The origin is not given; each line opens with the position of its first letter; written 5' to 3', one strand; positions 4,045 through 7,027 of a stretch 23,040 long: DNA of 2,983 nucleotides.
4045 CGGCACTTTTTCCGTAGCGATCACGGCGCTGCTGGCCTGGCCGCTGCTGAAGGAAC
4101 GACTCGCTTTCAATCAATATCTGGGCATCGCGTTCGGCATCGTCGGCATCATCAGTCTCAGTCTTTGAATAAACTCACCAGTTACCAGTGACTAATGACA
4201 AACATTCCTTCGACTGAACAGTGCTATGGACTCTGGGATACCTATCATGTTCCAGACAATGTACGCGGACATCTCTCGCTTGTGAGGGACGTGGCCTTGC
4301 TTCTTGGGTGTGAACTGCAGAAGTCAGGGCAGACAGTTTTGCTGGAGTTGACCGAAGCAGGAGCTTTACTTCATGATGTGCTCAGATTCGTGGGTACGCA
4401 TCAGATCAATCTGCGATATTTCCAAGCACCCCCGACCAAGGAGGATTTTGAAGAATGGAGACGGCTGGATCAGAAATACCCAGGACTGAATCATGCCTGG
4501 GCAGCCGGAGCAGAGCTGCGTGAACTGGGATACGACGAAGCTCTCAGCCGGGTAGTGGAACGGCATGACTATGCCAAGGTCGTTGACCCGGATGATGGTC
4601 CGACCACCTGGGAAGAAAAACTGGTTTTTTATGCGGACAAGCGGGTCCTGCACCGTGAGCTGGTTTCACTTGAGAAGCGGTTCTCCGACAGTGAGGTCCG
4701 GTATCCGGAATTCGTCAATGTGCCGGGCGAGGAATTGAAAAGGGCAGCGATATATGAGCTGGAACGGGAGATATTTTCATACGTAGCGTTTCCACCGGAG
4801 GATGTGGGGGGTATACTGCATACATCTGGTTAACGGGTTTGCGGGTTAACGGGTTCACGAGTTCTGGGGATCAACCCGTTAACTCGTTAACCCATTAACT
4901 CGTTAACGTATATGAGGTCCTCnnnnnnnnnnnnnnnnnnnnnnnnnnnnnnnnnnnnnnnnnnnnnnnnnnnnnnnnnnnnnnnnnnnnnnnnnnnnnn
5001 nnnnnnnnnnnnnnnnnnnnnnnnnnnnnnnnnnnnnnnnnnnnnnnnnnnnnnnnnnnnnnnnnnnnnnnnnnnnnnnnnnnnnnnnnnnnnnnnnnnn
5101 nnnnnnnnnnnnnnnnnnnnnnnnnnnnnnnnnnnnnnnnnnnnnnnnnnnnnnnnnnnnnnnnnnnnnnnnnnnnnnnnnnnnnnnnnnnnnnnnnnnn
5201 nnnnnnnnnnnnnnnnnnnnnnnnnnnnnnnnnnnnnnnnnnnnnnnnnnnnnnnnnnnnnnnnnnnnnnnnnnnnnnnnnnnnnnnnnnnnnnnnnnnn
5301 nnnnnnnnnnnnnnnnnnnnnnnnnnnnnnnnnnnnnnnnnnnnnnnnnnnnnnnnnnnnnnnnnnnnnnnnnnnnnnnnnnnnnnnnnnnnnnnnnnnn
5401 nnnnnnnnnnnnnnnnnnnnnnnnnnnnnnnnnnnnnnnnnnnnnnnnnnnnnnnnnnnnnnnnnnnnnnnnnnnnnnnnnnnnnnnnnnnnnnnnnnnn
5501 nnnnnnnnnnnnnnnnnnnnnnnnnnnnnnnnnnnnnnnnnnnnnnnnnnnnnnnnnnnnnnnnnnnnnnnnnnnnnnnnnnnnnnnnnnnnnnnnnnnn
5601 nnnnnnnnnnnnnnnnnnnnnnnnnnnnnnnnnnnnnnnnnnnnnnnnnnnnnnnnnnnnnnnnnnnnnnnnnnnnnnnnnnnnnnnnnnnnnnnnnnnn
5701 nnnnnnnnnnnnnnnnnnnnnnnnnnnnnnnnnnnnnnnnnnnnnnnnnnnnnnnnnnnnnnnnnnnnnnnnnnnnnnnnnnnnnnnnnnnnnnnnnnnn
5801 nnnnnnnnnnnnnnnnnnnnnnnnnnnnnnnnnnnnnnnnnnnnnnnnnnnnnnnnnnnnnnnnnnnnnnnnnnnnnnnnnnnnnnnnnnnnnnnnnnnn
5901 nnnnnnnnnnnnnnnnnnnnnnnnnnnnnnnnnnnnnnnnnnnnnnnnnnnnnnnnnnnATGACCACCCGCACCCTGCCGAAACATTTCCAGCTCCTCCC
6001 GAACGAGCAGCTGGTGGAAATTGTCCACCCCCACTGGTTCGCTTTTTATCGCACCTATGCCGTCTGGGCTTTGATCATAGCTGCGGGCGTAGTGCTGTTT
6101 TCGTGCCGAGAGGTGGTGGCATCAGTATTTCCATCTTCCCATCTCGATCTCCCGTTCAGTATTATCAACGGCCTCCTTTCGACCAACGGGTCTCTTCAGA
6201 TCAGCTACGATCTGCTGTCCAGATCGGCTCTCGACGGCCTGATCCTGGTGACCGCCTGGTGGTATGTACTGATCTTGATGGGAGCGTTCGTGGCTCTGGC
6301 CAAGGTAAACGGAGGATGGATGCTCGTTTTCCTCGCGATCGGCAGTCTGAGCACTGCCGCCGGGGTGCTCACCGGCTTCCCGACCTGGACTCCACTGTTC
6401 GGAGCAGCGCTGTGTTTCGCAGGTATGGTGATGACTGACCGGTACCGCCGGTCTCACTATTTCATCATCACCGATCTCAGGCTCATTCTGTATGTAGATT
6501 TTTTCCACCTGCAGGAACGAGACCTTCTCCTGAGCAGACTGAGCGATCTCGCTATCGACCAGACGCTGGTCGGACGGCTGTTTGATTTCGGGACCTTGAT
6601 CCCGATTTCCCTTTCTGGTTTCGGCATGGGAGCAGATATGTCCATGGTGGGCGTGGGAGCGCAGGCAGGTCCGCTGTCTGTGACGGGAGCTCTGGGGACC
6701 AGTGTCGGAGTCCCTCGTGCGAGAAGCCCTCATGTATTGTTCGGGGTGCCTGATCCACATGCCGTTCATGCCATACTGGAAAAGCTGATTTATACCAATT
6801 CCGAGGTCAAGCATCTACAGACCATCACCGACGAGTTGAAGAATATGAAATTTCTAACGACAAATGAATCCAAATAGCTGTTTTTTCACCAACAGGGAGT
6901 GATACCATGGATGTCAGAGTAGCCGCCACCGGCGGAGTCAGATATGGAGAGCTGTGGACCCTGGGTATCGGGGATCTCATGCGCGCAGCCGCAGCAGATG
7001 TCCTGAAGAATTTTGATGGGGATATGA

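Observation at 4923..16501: Hybrid acyl-CoA cluster combining an archaeal-type HMGCS/thiolase-like/DUF35 triad, two AibAB/GctAB-like pairs and a three-component biotin carboxylase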

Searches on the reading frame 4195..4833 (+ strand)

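Call 4: search_protein_families(library=pfam, proteins=[window:4195-4833:+])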
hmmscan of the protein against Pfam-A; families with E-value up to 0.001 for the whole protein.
window:4195-4833:+ (212 aa): 0 families

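Call 6: search_protein_families(library=ncbifam, proteins=[window:4195-4833:+], max_evalue=0.01)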
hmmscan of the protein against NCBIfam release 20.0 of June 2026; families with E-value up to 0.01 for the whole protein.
window:4195-4833:+ (212 aa): 4 families
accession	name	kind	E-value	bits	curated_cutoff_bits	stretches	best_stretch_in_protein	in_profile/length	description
NF045665.1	NTPtran_DVU1551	equivalog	2.2e-20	73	315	2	3-70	197-265/359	DVU_1551 family NTP transferase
TIGR00295.1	TIGR00295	hypoth_equivalog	2.4e-14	53.4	172.35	2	13-71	4-61/164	TIGR00295 family protein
NF009343.0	PRK12703.1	equivalog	0.00045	19.2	434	0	3-64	168-224/339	tRNA (cytidine(56)-2'-O)-methyltransferase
TIGR00277.1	HDIG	domain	0.0025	17.7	27.6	1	22-124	4-81/84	HDIG domain-containing metalloprotein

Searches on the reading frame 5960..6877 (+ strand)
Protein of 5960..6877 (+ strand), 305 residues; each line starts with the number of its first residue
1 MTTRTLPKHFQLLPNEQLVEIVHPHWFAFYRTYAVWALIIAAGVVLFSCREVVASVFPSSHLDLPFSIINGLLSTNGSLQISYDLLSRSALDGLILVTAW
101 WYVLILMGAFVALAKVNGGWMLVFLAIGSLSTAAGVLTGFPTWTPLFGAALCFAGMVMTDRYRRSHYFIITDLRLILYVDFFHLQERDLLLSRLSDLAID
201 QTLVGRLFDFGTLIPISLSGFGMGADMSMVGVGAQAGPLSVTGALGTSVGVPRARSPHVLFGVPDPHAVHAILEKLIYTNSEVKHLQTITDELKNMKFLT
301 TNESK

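Call 3: search_protein_families(library=pfam, proteins=[window:5960-6877:+])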
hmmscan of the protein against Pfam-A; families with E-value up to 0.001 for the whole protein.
window:5960-6877:+ (305 aa): 0 families

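Call 5: search_protein_families(library=ncbifam, proteins=[window:5960-6877:+], max_evalue=0.01)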
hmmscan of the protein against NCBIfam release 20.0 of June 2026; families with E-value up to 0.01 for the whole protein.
window:5960-6877:+ (305 aa): 0 families
